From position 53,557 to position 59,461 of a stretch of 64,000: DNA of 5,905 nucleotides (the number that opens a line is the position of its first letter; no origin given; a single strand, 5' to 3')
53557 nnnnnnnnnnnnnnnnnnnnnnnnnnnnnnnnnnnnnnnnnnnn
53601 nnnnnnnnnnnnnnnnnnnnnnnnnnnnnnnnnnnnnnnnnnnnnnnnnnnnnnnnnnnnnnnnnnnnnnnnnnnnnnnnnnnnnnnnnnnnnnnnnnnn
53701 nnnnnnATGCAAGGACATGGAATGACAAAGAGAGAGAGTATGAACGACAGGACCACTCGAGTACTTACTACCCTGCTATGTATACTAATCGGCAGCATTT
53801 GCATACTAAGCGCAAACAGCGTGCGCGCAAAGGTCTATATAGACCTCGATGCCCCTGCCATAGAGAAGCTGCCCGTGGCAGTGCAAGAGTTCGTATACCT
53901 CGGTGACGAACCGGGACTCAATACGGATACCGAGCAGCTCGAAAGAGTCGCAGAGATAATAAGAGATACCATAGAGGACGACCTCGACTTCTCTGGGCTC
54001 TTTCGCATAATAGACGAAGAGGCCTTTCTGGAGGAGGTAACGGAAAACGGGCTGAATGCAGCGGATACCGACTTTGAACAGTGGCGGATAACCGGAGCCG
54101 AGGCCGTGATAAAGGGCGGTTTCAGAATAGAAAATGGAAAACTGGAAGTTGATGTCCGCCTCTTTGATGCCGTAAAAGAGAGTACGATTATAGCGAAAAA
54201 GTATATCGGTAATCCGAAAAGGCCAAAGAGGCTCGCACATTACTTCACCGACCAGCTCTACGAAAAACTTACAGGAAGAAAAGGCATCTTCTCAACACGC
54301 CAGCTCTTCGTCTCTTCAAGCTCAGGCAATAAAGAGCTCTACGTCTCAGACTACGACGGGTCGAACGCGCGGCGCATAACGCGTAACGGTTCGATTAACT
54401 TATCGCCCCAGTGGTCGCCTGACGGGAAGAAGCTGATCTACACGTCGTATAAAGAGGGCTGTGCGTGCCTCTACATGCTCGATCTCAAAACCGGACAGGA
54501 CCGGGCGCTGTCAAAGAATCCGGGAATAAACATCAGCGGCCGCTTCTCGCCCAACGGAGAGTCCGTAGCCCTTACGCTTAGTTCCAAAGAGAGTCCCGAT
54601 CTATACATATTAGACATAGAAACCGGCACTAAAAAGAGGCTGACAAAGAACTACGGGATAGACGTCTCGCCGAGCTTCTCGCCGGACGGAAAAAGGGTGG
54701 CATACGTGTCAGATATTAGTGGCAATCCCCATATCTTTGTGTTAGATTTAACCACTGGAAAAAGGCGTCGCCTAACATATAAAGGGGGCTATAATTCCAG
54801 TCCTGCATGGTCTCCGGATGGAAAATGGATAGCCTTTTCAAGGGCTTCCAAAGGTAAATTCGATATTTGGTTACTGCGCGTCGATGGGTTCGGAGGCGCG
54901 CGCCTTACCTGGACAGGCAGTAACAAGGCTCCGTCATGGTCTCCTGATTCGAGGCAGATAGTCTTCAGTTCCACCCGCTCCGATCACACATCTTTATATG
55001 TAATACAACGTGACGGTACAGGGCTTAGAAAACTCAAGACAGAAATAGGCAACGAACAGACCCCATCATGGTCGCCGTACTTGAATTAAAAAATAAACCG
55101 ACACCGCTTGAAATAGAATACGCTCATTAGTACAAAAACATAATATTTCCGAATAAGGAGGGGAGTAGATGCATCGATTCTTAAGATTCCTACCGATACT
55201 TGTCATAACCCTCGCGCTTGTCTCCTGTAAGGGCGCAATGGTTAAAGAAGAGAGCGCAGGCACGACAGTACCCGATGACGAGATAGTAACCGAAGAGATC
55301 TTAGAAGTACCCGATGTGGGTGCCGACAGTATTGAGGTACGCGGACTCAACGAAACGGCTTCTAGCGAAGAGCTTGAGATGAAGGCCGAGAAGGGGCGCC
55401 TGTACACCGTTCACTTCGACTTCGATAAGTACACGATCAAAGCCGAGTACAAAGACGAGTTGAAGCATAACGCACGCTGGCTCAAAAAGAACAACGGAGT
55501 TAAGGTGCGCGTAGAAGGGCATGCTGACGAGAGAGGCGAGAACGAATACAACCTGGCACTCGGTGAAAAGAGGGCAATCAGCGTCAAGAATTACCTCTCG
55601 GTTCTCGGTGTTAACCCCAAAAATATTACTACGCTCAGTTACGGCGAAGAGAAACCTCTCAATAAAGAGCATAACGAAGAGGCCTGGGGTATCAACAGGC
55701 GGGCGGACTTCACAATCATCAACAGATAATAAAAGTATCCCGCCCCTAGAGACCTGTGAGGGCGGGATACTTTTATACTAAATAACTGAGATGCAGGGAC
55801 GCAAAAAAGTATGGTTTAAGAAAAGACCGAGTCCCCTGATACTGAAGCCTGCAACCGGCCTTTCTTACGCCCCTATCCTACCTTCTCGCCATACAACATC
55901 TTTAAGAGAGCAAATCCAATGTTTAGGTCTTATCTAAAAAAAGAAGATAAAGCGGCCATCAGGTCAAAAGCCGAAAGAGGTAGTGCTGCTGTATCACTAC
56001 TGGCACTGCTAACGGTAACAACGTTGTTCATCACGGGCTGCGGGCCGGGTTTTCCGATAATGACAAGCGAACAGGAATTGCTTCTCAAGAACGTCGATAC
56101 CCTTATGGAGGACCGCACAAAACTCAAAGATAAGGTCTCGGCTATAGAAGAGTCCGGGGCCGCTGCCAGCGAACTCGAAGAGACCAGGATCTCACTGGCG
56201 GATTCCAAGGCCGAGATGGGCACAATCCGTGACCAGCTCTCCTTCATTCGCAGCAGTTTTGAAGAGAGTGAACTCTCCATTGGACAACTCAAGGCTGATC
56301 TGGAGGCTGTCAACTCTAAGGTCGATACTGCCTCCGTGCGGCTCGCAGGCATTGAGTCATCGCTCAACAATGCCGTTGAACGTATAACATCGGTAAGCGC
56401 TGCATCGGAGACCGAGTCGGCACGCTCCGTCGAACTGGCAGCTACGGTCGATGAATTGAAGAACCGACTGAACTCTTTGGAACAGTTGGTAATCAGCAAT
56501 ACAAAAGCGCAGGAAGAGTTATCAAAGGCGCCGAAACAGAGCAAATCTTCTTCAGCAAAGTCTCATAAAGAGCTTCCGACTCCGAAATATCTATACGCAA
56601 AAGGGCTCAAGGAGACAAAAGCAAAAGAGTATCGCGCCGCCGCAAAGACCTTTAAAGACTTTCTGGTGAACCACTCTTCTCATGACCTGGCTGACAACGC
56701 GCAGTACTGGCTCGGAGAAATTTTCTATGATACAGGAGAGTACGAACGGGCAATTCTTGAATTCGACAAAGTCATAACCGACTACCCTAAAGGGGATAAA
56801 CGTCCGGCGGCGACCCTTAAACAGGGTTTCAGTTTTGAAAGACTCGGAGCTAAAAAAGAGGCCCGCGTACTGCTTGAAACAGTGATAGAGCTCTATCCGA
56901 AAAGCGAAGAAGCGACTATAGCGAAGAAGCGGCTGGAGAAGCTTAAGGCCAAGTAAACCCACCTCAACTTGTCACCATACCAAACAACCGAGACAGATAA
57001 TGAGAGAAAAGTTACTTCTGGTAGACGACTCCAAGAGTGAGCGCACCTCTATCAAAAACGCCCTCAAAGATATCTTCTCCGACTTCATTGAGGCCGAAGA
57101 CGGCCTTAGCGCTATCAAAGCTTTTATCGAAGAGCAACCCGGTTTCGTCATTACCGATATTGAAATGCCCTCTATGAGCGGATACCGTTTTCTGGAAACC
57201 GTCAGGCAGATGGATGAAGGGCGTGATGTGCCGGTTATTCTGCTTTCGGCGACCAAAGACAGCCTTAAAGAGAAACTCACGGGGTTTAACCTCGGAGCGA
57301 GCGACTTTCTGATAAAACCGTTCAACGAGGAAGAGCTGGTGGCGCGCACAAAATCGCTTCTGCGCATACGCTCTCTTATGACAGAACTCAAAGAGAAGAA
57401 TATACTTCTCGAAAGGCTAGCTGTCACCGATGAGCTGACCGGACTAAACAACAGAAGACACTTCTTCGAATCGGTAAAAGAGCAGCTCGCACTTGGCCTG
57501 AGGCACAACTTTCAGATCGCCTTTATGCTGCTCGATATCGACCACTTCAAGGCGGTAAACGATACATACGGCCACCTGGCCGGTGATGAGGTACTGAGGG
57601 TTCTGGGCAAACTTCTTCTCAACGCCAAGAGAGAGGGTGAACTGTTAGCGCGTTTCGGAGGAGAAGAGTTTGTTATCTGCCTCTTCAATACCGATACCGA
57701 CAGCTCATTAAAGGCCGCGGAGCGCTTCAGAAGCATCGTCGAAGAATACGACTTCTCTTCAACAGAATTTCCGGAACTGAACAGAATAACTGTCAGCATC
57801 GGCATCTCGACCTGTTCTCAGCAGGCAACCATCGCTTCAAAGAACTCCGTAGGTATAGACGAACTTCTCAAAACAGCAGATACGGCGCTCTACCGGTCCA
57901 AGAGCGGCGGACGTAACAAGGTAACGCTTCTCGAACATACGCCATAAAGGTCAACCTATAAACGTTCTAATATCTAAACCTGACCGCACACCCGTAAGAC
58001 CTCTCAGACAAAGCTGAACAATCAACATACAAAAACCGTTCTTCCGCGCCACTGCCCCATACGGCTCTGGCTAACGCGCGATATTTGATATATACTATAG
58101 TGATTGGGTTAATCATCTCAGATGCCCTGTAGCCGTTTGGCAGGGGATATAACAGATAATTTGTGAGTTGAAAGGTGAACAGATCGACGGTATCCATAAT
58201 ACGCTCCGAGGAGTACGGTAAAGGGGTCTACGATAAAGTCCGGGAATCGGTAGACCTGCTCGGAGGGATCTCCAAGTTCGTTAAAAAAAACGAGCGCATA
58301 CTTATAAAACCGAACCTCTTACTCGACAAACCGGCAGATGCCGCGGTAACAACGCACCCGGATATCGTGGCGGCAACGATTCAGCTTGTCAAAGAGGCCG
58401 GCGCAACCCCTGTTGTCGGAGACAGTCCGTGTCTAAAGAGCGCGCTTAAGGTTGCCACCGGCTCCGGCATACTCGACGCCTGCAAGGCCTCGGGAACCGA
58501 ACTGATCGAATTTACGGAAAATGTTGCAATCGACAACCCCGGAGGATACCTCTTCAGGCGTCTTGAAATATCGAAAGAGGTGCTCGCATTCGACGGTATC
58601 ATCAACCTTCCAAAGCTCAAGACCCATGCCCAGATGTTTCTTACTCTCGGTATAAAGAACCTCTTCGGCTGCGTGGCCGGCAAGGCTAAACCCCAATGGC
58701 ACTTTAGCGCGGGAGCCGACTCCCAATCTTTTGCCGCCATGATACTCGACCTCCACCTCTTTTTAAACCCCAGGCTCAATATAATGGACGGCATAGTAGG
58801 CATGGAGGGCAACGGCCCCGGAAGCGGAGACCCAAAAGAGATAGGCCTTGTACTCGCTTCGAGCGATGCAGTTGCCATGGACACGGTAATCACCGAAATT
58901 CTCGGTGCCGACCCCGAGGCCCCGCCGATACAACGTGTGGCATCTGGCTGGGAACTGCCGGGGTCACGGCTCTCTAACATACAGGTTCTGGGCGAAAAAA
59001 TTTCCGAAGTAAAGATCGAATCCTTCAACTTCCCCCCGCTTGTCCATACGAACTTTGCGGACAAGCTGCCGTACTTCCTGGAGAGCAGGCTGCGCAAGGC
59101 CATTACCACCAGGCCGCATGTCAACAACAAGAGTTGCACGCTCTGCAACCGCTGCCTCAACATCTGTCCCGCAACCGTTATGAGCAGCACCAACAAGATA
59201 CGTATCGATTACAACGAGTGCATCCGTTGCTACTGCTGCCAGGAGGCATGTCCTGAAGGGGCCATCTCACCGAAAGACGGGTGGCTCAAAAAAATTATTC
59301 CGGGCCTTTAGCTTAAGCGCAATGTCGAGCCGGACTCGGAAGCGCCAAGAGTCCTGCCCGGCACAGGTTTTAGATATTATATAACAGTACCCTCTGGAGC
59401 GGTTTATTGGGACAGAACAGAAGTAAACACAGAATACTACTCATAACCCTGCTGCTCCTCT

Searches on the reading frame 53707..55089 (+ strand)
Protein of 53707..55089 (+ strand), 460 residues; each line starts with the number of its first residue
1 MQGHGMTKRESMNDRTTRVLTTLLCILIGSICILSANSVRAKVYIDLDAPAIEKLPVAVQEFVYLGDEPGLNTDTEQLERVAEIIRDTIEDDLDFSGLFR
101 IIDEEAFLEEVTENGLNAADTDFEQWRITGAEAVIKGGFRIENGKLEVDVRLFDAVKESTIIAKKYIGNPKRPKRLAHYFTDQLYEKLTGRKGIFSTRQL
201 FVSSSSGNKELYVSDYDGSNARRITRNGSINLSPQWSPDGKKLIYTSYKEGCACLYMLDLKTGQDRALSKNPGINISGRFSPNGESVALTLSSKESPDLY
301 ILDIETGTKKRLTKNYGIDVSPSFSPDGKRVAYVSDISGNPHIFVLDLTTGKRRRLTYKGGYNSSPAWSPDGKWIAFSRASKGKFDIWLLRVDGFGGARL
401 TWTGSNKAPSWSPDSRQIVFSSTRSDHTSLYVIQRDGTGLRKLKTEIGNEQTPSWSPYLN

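Call 33: search_protein_families(library=pfam, proteins=[window:53707-55089:+], max_evalue=0.0001)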
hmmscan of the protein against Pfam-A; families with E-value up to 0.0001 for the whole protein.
window:53707-55089:+ (460 aa): 7 families
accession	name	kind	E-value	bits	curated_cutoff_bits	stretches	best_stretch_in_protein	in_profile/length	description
PF07676.18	PD40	-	4.5e-45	151.1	20.9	4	310-345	2-38/38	WD40-like Beta Propeller Repeat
PF04052.18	TolB_N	-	2.5e-16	60.1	22.4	1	44-159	2-104/106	TolB amino-terminal domain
PF00930.27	DPPIV_N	-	4.4e-16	59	22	1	298-379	24-119/354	Dipeptidyl peptidase IV (DPP IV) N-terminal region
PF25174.1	Beta-prop_THOC3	-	9.2e-11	41.7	305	0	202-329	62-184/272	THOC3 beta-propeller domain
PF14583.12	Pectate_lyase22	-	5.4e-08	32.4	30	0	211-348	218-382/386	Oligogalacturonate lyase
PF25460.1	Beta-prop_Aladin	-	4.8e-06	26.4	171.1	0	324-436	118-225/340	Aladin seven-bladed propeller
PF22173.2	APH-like_N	-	1.7e-05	24.6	27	0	201-373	2-170/273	Acylamino-acid-releasing enzyme-like, N-terminal domain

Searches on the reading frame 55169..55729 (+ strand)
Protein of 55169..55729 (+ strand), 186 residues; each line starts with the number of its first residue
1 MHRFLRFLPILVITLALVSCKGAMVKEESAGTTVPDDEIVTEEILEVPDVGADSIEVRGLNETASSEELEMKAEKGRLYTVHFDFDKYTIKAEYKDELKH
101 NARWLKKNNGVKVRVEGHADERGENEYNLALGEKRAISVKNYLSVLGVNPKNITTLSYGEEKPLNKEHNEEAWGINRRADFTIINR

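Call 33: search_protein_families(library=pfam, proteins=[window:55169-55729:+], max_evalue=0.0001)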
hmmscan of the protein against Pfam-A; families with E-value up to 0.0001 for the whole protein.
window:55169-55729:+ (186 aa): 1 family
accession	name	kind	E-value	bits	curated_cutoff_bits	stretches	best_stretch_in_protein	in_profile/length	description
PF00691.25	OmpA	-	1.3e-22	80.4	27.2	1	83-172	2-93/98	OmpA family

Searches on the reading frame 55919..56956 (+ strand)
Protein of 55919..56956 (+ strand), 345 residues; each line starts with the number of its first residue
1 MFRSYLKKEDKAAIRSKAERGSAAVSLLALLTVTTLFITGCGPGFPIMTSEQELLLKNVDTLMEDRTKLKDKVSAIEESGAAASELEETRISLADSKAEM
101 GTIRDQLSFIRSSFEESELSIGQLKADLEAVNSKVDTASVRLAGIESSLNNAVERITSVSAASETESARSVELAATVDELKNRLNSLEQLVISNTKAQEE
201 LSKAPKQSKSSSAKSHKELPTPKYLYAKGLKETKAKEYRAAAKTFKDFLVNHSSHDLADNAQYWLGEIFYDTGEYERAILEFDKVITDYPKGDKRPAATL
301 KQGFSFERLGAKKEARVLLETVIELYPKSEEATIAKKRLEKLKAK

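Call 33: search_protein_families(library=pfam, proteins=[window:55919-56956:+], max_evalue=0.0001)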
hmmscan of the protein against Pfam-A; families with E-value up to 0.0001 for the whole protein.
window:55919-56956:+ (345 aa): 5 families
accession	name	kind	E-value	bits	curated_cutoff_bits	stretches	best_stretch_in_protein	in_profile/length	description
PF13174.12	TPR_6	-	8e-13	48.6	26.3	0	298-329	2-33/33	Tetratricopeptide repeat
PF13432.12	TPR_16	-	1.3e-08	35.5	32.7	1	234-292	9-64/65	Tetratricopeptide repeat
PF07719.23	TPR_2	-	1.8e-08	34.3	27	0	261-290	3-32/34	Tetratricopeptide repeat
PF13525.12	YfiO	-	1.6e-07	31.8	25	1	222-343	5-137/203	Outer membrane lipoprotein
PF13428.12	TPR_14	-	2.2e-06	28.2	23.5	0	297-335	2-40/44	Tetratricopeptide repeat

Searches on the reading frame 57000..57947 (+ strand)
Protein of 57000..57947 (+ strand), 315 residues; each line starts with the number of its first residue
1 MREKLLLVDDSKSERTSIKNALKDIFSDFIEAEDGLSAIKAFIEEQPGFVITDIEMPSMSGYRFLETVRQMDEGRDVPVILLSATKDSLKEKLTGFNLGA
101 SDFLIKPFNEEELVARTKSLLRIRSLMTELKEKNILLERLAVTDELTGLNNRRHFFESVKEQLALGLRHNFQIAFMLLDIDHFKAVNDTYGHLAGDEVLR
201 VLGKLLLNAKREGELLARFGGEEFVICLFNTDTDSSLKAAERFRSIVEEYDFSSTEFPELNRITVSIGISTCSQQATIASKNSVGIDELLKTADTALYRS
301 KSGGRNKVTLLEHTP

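Call 33: search_protein_families(library=pfam, proteins=[window:57000-57947:+], max_evalue=0.0001)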
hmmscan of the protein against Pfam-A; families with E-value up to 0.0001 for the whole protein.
window:57000-57947:+ (315 aa): 2 families
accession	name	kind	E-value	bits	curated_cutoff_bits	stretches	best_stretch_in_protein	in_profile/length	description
PF00990.26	GGDEF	-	7e-43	146.6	23.8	1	141-307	1-161/161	Diguanylate cyclase, GGDEF domain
PF00072.30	Response_reg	-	2.2e-22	79.8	30.2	1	6-117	2-110/111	Response regulator receiver domain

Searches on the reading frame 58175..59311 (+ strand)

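Call 33: search_protein_families(library=pfam, proteins=[window:58175-59311:+], max_evalue=0.0001)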
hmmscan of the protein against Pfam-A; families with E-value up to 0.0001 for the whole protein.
window:58175-59311:+ (378 aa): 8 families
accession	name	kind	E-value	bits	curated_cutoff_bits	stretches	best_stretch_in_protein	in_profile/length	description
PF04015.17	DUF362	-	2.7e-61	207.6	24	1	42-240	1-199/200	Domain of unknown function (DUF362)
PF00037.32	Fer4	-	3.4e-08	33.4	21.1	1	343-365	2-24/24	4Fe-4S binding domain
PF12797.12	Fer4_2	-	1.9e-07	31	24.5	0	342-361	3-22/22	4Fe-4S binding domain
PF12837.12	Fer4_6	-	8.5e-07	29.1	25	0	314-333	2-21/24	4Fe-4S binding domain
PF13237.11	Fer4_10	-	1e-06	29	25.5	1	316-360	4-53/53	4Fe-4S dicluster domain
PF12838.12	Fer4_7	-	1.2e-05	26.1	27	1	320-363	1-52/52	4Fe-4S dicluster domain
PF13187.11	Fer4_9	-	4.5e-05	23.8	27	1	321-364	2-52/52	4Fe-4S dicluster domain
PF13183.11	Fer4_8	-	5.1e-05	24.2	27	0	347-361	3-17/68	4Fe-4S dicluster domain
